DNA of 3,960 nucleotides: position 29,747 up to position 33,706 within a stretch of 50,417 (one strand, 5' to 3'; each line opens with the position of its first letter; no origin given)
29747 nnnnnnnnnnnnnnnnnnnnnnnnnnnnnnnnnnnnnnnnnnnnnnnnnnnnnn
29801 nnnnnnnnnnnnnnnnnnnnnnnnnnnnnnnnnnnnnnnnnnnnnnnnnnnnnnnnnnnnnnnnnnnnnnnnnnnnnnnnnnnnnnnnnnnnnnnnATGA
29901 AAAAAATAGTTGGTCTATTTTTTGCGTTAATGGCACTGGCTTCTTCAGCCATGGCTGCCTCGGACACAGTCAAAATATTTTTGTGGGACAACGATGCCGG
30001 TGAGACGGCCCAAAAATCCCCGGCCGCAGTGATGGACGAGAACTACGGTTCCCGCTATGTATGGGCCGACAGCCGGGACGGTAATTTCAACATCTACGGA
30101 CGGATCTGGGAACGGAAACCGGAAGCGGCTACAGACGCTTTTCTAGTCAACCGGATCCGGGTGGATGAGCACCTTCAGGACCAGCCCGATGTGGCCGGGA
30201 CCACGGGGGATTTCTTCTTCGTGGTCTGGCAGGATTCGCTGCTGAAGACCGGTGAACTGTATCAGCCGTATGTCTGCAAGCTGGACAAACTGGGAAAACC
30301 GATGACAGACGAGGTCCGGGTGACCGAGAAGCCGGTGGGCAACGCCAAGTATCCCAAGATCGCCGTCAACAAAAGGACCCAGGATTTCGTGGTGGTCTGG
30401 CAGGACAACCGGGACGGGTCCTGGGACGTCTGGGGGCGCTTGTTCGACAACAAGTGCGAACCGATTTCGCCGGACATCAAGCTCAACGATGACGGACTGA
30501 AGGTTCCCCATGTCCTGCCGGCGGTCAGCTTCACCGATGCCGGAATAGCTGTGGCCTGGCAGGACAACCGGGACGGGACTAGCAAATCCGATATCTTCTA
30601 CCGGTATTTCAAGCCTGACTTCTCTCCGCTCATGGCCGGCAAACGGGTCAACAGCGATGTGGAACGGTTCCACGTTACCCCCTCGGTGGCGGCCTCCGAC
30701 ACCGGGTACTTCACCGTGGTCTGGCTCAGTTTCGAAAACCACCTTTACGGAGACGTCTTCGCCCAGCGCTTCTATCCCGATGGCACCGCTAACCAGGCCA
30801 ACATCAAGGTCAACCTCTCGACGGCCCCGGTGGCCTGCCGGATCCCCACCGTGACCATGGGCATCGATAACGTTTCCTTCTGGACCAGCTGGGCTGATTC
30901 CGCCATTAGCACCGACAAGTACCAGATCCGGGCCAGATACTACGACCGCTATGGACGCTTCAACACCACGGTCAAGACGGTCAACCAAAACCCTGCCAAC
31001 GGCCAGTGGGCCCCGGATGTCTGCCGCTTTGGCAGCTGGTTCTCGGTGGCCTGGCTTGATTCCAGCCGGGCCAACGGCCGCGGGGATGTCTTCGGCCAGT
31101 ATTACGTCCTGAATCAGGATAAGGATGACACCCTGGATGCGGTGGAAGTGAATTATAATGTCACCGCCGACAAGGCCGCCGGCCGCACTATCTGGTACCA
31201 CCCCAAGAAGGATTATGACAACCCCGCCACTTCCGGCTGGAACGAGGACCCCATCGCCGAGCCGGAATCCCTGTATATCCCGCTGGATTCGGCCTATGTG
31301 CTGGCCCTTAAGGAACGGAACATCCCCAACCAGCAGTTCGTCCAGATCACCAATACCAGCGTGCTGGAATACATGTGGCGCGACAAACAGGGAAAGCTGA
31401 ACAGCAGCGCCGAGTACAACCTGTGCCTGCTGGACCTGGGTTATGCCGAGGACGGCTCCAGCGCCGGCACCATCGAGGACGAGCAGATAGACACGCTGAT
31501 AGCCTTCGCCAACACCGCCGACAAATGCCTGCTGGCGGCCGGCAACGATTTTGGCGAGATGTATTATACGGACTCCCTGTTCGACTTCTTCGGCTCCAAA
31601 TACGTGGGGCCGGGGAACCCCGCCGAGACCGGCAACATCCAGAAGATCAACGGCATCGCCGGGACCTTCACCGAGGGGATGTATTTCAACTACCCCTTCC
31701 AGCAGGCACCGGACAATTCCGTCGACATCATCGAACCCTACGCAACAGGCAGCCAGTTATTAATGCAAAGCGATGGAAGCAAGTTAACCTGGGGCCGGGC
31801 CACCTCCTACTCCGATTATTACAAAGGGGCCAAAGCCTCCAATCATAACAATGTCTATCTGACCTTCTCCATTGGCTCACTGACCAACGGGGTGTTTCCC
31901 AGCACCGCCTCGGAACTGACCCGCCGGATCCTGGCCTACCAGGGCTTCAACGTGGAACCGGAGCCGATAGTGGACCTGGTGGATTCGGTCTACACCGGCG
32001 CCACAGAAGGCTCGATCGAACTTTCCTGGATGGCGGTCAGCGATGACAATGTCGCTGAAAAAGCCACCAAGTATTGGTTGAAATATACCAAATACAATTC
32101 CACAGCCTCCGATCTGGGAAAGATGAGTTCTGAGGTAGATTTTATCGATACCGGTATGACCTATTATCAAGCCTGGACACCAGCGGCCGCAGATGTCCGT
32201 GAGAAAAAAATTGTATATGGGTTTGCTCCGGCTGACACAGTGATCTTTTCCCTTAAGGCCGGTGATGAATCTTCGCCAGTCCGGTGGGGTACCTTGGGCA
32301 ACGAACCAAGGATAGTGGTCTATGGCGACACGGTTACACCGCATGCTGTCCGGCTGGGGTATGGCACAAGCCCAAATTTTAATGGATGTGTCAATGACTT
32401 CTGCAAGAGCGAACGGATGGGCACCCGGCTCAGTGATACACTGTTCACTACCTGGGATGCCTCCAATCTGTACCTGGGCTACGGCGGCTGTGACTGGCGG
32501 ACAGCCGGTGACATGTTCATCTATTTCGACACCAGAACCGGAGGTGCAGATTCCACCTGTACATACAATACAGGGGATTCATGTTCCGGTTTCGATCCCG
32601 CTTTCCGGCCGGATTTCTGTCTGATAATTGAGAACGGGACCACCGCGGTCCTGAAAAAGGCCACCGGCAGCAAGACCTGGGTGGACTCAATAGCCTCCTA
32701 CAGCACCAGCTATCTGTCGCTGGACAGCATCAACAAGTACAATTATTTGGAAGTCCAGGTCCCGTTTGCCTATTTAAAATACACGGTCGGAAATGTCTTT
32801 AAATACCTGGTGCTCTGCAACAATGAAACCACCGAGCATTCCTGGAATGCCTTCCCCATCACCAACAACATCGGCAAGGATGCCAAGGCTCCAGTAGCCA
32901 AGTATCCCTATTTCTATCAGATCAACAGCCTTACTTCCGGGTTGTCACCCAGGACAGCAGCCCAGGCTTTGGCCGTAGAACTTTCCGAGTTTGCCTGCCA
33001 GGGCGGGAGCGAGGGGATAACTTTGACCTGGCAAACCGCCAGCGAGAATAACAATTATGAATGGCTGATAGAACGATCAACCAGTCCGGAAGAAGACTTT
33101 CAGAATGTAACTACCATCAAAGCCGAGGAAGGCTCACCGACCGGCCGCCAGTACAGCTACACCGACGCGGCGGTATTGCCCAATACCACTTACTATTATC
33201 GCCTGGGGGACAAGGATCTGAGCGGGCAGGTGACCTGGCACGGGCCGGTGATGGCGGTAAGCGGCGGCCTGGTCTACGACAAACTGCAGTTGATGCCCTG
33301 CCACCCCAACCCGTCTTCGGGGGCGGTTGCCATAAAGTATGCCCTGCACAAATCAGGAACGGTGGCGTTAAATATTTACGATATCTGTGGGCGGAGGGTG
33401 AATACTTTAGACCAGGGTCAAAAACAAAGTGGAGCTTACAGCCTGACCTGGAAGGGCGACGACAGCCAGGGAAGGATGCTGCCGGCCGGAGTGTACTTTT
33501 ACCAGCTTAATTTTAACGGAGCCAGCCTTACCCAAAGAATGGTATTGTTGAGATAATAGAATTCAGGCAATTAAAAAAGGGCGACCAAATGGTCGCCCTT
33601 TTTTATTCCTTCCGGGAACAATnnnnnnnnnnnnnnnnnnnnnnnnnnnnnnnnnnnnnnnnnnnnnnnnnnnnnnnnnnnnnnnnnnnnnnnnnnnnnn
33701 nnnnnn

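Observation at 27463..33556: Self-contained sigma-54 circuit: GAF activator, full-consensus -24/-12 promoter, small wHTH-like ORF, 1219-aa T9SS cargo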

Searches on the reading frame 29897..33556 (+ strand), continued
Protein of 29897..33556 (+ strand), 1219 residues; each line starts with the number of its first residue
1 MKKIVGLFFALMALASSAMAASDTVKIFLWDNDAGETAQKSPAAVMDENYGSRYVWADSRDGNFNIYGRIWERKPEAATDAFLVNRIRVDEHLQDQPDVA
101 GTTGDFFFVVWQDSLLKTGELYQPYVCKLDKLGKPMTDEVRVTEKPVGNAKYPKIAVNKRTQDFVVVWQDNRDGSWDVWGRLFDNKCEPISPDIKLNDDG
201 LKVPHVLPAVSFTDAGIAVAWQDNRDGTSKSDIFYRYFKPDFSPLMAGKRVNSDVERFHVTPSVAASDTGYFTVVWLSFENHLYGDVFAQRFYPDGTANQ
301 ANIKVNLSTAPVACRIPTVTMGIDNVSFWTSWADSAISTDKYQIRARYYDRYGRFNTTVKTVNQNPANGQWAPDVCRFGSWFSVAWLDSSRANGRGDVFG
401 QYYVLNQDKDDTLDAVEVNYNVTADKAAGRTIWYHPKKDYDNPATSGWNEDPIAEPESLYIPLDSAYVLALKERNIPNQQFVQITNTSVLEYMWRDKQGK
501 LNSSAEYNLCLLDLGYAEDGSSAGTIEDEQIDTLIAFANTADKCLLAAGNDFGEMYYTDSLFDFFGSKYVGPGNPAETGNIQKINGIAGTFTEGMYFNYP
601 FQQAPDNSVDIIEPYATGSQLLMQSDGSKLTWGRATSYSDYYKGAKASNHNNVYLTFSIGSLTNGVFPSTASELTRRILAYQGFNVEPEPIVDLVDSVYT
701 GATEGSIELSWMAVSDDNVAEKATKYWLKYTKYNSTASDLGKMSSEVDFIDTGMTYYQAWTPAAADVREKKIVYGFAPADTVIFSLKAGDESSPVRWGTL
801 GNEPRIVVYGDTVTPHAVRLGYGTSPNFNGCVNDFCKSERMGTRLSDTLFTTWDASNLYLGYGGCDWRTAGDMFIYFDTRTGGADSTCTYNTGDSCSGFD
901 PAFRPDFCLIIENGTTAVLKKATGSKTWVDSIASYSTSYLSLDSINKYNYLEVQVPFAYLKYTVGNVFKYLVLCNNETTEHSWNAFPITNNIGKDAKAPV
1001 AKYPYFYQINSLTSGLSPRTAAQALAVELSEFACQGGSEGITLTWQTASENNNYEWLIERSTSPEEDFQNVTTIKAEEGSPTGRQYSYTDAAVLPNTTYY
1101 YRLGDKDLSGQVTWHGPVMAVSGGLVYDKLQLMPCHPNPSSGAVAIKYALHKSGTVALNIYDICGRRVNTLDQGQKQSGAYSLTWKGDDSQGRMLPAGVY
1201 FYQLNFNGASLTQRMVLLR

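Call 90: fold_search(model_id=the predicted structure, library=pdb)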
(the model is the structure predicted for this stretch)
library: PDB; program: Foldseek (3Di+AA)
matches with E <= 10: 1873; with E <= 0.001: 374
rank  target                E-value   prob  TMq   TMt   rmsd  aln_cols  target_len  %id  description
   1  9pvp                  8.9e-13  1.00  0.11  0.08  42.8      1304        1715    9  Cryo-EM structure of receptor tyrosine kinase ROS1 extracellular domain (released 2026-02-25)
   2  9oz1_A                1.4e-12  1.00  0.15  0.20  34.1      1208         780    8  Cryo-EM structure of chicken ROS1 in apo-state. Cryo-EM refinement is focused on the "leg" region of chicken ROS1. (released 2026-02-25)
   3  9ozi_A                2.5e-12  1.00  0.10  0.07  45.3      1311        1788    8  Cryo-EM structure of chicken ROS1 in apo-state. This is the complete map and model. (released 2026-02-25)
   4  9pwq_A                9.8e-10  0.99  0.10  0.07  38.1      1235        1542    9  Cryo-EM structure of receptor tyrosine kinase ROS1 extracellular domain in complex with NELL2 (released 2026-02-25)
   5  4yh7_A                8.7e-09  1.00  0.09  0.16  33.5      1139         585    7  Crystal structure of PTPdelta ectodomain in complex with IL1RAPL1 (released 2015-05-06)
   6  9bfu_A                1.0e-08  0.97  0.11  0.08  36.5      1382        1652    7  Cryo-EM structure of Sevenless extracellular domain (composite map of the dimer, pH 4.6) (released 2025-01-29)
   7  5mum                  1.1e-08  1.00  0.24  0.60  10.9       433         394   11  Glycoside Hydrolase BACINT_00347 (released 2017-04-26)
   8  5mvh                  1.6e-08  1.00  0.25  0.62   8.3       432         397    9  Glycoside Hydrolase BACCELL_00856 (released 2017-04-26)
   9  3h6j                  1.6e-08  1.00  0.21  0.47   6.3       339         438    9  Crystal structure of a putative neuraminidase from Pseudomonas aeruginosa (released 2009-05-12)
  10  2w38                  1.9e-08  1.00  0.20  0.45   9.6       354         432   10  Crystal structure of the pseudaminidase from Pseudomonas aeruginosa (released 2008-12-23)
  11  3k6s_C                1.9e-08  1.00  0.23  0.28  37.3      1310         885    6  Structure of integrin alphaXbeta2 ectodomain (released 2010-01-12)
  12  5mul                  2.5e-08  1.00  0.24  0.61   6.4       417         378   10  Glycoside Hydrolase BT3686 bound to Glucuronic Acid (released 2017-04-26)
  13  4pbx                  2.6e-08  1.00  0.09  0.16  19.8       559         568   10  Crystal structure of the six N-terminal domains of human receptor protein tyrosine phosphatase sigma (released 2014-11-12)
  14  7esn_A                2.9e-08  1.00  0.24  0.55   8.8       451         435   10  Crystal structure of a L-rhamnose-alpha-1,4-D-glucuronate lyase from Fusarium oxysporum 12S, H105F Rha-GlcA complex (released 2021-08-04)
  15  7esl                  4.8e-08  1.00  0.24  0.56   8.3       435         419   10  Crystal structure of a L-rhamnose-alpha-1,4-D-glucuronate lyase from Fusarium oxysporum 12S, N247A N-glycan free form (released 2021-08-04)
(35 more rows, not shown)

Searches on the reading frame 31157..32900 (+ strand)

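Call 52: search_protein_families(library=pfam, proteins=[window:31157-32900:+], max_evalue=5)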
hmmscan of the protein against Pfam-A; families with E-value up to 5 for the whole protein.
window:31157-32900:+ (581 aa): 1 family
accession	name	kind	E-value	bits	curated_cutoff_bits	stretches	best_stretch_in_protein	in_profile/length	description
PF11753.13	DUF3310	-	0.88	10.1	24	0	533-552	20-40/60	Protein of unknwon function (DUF3310)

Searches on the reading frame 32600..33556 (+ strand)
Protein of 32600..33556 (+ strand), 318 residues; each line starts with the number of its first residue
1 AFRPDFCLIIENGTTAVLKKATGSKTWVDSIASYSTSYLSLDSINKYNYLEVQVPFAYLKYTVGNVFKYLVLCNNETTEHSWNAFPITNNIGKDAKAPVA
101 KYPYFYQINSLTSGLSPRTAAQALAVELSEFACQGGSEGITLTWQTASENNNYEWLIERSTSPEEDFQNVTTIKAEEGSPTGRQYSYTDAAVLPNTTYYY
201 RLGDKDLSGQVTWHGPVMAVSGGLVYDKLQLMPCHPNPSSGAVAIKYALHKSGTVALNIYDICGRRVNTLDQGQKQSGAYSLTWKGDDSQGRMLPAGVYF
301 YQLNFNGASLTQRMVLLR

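Call 52: search_protein_families(library=pfam, proteins=[window:32600-33556:+], max_evalue=5)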
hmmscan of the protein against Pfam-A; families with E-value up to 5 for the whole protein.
window:32600-33556:+ (318 aa): 4 families
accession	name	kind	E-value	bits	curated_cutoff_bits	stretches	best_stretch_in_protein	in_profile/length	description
PF13860.13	FlgD_ig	-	1.7e-11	44.4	27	1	243-302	12-72/79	FlgD Ig-like domain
PF18962.6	Por_Secre_tail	-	8.8e-07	29.6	27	1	236-315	3-74/75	Secretion system C-terminal sorting domain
PF13585.12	CHU_C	-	3.2e-06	27.6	27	1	254-308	28-76/86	CHU_C Type IX secretion signal domain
PF16656.11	Pur_ac_phosph_N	-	5.4e-06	27.3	30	1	137-207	12-83/93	Purple acid Phosphatase, N-terminal domain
